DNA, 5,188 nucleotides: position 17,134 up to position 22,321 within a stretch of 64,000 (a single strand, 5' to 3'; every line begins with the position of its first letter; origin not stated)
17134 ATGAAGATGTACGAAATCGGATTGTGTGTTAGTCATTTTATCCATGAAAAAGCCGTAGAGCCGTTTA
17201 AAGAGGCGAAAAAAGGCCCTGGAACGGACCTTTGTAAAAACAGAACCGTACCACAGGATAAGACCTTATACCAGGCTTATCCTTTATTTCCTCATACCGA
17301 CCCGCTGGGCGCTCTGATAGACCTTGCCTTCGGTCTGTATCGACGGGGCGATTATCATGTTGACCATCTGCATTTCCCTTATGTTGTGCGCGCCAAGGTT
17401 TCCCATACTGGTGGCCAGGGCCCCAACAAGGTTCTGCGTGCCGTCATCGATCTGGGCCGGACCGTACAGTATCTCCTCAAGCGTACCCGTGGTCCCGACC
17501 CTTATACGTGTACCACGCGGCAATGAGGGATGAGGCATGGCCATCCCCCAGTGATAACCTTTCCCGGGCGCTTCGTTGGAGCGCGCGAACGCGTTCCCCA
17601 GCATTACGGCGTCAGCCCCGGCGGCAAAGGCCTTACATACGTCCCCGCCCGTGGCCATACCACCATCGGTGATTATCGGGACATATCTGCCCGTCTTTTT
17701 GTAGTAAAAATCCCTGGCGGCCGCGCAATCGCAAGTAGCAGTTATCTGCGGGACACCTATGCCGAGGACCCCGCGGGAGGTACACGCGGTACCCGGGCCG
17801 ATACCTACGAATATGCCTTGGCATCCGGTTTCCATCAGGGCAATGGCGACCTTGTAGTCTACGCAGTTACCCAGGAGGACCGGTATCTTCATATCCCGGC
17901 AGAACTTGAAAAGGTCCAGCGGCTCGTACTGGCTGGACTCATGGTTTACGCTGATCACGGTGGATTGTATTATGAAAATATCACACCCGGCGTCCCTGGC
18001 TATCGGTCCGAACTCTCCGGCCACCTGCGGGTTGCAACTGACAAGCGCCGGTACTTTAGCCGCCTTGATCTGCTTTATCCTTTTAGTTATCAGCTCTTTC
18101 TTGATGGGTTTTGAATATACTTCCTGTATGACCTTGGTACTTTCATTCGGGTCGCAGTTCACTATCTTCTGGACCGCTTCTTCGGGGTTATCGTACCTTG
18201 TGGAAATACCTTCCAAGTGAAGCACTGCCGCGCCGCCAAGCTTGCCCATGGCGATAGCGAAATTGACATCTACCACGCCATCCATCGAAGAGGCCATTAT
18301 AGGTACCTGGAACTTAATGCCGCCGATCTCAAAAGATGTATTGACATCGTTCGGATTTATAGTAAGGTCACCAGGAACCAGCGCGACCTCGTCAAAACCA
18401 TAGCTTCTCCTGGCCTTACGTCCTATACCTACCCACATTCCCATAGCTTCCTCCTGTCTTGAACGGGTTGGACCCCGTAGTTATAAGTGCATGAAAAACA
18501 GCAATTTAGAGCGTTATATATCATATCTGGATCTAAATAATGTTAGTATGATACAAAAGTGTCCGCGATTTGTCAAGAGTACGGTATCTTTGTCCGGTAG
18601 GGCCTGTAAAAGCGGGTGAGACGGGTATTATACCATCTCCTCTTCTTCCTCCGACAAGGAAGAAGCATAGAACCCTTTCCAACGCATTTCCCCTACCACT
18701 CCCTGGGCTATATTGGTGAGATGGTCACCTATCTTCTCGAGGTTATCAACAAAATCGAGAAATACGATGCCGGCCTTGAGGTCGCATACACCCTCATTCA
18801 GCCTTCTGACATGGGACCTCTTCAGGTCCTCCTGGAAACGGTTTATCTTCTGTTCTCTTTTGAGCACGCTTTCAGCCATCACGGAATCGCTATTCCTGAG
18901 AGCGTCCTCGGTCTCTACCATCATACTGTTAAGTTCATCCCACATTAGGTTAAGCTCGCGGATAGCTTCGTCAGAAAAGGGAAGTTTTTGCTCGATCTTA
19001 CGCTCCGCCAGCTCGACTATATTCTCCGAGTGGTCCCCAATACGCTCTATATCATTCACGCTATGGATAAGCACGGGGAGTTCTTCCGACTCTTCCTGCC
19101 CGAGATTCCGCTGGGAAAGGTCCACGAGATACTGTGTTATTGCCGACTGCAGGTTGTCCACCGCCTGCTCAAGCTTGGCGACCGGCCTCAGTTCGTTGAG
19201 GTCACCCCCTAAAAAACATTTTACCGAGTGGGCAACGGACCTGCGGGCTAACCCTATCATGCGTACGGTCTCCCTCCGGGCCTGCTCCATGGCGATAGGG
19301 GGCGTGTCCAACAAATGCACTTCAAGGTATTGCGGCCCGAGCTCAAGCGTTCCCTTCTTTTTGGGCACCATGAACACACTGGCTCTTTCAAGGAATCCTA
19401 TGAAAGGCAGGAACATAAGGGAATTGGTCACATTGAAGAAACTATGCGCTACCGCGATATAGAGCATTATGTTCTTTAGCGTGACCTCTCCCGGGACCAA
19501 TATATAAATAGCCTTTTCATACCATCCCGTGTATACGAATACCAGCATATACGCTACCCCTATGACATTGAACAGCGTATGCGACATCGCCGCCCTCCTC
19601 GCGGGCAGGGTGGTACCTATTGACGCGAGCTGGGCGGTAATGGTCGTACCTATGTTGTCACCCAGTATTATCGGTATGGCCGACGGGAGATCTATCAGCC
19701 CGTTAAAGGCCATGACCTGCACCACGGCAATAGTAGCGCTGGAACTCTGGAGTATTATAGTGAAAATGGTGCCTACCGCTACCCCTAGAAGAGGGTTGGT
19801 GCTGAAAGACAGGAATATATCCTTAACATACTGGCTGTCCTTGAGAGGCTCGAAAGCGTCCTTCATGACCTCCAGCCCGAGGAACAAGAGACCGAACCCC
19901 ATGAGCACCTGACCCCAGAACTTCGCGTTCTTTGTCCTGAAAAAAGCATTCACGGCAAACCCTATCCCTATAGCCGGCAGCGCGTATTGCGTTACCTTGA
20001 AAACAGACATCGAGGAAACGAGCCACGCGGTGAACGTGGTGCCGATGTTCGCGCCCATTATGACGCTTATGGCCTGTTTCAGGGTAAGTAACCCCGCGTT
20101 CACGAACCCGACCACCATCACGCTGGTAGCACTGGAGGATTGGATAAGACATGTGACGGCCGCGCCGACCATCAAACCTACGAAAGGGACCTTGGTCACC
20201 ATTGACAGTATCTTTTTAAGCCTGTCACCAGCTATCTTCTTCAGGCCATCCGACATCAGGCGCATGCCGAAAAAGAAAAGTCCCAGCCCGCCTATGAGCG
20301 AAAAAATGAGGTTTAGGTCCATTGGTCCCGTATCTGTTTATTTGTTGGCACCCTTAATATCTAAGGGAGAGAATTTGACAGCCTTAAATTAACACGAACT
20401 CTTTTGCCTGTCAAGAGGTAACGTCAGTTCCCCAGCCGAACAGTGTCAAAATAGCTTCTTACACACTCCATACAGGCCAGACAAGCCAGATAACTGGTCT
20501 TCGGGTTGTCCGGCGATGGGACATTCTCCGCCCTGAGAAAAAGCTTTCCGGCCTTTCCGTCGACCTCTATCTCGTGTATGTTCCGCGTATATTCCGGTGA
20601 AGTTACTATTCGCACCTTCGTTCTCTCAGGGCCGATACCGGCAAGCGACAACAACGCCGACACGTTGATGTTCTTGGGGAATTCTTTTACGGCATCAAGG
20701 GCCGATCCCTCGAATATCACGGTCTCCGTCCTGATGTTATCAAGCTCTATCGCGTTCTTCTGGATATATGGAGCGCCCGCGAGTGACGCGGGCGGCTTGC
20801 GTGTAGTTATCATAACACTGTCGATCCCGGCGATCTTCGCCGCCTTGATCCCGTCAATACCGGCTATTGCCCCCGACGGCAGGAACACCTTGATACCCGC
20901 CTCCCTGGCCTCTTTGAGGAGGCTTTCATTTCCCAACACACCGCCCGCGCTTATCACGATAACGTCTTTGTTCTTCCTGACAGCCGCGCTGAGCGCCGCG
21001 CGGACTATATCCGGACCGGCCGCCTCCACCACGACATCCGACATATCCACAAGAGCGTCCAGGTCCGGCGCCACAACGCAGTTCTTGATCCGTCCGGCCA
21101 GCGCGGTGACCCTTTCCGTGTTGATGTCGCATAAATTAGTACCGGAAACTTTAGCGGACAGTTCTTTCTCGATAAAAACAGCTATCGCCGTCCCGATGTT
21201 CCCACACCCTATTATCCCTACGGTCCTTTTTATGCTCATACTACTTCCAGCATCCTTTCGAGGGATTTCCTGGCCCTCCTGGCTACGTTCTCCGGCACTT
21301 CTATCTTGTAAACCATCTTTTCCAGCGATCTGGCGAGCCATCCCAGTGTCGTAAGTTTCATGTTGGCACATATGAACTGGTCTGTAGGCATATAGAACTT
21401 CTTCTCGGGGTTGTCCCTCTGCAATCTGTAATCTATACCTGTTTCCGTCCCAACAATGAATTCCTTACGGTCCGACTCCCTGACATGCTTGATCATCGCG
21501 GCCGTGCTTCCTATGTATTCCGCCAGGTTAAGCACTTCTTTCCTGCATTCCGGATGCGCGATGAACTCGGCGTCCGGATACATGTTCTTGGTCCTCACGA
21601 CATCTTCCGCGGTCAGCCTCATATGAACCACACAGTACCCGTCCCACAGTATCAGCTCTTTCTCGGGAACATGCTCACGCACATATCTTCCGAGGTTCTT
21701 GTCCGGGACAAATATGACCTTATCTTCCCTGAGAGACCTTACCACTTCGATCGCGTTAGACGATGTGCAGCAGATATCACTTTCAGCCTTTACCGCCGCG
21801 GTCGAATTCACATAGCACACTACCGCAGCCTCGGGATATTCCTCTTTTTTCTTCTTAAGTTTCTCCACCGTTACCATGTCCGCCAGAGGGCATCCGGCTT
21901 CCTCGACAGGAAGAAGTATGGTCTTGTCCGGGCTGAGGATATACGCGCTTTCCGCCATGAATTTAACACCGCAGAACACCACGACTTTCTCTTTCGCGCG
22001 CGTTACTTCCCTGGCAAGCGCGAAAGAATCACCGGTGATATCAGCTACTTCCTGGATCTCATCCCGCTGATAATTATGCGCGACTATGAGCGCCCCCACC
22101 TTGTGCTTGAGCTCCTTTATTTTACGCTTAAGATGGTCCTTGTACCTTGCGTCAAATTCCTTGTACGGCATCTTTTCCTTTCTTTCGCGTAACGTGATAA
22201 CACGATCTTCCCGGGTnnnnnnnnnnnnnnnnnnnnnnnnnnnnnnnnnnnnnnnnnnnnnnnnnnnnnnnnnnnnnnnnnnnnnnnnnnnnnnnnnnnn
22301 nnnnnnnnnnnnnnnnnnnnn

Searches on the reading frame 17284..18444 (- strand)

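Call 52: search_protein_families(library=ncbifam, proteins=[window:17284-18444:-], max_evalue=0.00001)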
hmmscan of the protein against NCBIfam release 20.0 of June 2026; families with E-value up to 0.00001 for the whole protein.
window:17284-18444:- (386 aa): 13 families
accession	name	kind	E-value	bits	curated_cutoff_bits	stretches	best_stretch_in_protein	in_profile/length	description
TIGR01304.1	IMP_DH_rel_2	equivalog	3.1e-137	457.7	342.1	1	5-365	3-365/365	GuaB3 family IMP dehydrogenase-related protein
TIGR01302.1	IMP_dehydrog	equivalog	9.7e-44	150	481.5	2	163-297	241-370/450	IMP dehydrogenase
NF005311.0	PRK06843.1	equivalog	1.7e-32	112.8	779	1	13-294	8-296/404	inosine 5-monophosphate dehydrogenase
NF005493.0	PRK07107.1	equivalog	3.3e-29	101.8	585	1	147-295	248-393/502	IMP dehydrogenase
NF052358.1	GMPRedGuaB1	equivalog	1.1e-23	84.2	675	1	129-295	216-371/479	GMP reductase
NF005869.0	PRK07807.1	equivalog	1.1e-22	80.7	549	1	115-295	202-371/479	GuaB1 family IMP dehydrogenase-related protein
TIGR01303.1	IMP_DH_rel_1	equivalog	1.3e-22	80.4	562.75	1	129-295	214-369/475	GuaB1 family IMP dehydrogenase-related protein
NF003470.0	PRK05096.1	equivalog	1.6e-21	76.8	397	1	189-295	154-254/347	GMP reductase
TIGR01305.1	GMP_reduct_1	equivalog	1.6e-18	66.8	492.15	1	189-295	153-253/343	GMP reductase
NF003966.0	PRK05458.1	equivalog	3.6e-18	65.9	344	1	189-298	144-246/327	GMP reductase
TIGR01306.1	GMP_reduct_2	equivalog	3.6e-16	59.6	465.65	1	189-296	140-240/321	GMP reductase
TIGR02151.1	IPP_isom_2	equivalog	1.7e-07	30.5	281.3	0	252-288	257-293/338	type 2 isopentenyl-diphosphate Delta-isomerase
TIGR03966.1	actino_HemFlav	equivalog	8.9e-06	24.6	470.85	0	251-289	299-337/385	pre-mycofactocin synthase MftD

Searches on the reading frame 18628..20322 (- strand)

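Call 52: search_protein_families(library=ncbifam, proteins=[window:18628-20322:-], max_evalue=0.00001)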
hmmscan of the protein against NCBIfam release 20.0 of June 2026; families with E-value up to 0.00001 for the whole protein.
window:18628-20322:- (564 aa): 5 families
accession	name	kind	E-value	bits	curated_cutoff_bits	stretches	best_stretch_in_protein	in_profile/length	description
TIGR00704.1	NaPi_cotrn_rel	hypoth_equivalog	3.5e-74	250.2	210.1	1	6-320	4-306/308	Na/Pi-cotransporter II-related protein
NF037997.1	Na_Pi_symport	subfamily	6.3e-63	213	50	1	14-313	6-292/294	Na/Pi symporter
TIGR01013.1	2a58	subfamily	7.2e-36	124.1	306.15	3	17-113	8-106/456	sodium-dependent inorganic phosphate transporter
TIGR02135.1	phoU_full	equivalog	2.1e-22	79.8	130.25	1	347-542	9-203/212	phosphate signaling complex protein PhoU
NF008332.0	PRK11115.1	equivalog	3.6e-08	33.2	342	1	345-542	18-213/239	phosphate signaling complex protein PhoU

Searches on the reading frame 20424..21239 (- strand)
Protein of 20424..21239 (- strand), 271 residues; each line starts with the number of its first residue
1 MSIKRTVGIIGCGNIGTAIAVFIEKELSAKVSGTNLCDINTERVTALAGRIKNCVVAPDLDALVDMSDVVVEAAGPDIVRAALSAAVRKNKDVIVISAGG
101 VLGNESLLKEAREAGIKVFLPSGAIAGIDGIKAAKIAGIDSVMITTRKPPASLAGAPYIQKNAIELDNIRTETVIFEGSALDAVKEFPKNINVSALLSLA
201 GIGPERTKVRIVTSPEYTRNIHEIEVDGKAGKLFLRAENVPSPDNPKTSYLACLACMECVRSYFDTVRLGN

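Call 52: search_protein_families(library=ncbifam, proteins=[window:20424-21239:-], max_evalue=0.00001)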
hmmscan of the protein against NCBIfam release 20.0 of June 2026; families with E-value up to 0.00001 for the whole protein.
window:20424-21239:- (271 aa): 9 families
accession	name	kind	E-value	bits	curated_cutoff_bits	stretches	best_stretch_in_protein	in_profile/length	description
NF009830.0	PRK13304.1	equivalog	7.1e-76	255.2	267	1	7-270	4-264/265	aspartate dehydrogenase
NF009825.0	PRK13302.1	equivalog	1.1e-63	215.2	253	1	5-270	7-270/271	aspartate dehydrogenase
TIGR03855.1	NAD_NadX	equivalog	4.6e-59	199.7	206.55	1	36-263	7-223/229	aspartate dehydrogenase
NF009828.0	PRK13303.1-3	subfamily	3.3e-52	177.2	177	1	6-267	3-261/263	aspartate dehydrogenase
NF009829.0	PRK13303.1-4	subfamily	4e-51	174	184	1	6-270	2-244/245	aspartate dehydrogenase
NF009827.0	PRK13303.1-2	equivalog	1e-47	162.7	226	1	6-260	3-258/267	aspartate dehydrogenase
NF009826.0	PRK13303.1-1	equivalog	1.8e-40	139.1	479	1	7-262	12-266/273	aspartate dehydrogenase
NF009824.0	PRK13301.1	equivalog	8.2e-33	114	528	1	7-264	5-261/267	putative L-aspartate dehydrogenase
TIGR00112.1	proC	equivalog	1.9e-07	31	196.75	1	7-98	1-93/263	pyrroline-5-carboxylate reductase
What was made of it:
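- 20424..22171 (-): Downstream neighbours in the same direction: nadA (21236-22171, 45 nt after the fusion's stop) and aspartate dehydrogenase (20424-21239). The aspartate dehydrogenase subfamily NF009828 scores 177.2 against 177 (call 52).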

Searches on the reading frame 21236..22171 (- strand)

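Call 52: search_protein_families(library=ncbifam, proteins=[window:21236-22171:-], max_evalue=0.00001)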
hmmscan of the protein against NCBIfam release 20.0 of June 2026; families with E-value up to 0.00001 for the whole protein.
window:21236-22171:- (311 aa): 4 families
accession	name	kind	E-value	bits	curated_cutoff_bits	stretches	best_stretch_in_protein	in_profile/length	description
NF006878.0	PRK09375.1-2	equivalog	7e-126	419.4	294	1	11-310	3-304/306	quinolinate synthase NadA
TIGR00550.1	nadA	equivalog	1.4e-107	359.5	262.9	1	12-310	4-308/309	quinolinate synthase NadA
NF006884.0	PRK09375.2-5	equivalog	1.9e-58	198.2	691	2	5-163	63-244/426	quinolinate synthase NadA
NF006882.0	PRK09375.2-3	equivalog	1.4e-18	66.8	561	2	27-201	74-266/447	quinolinate synthase NadA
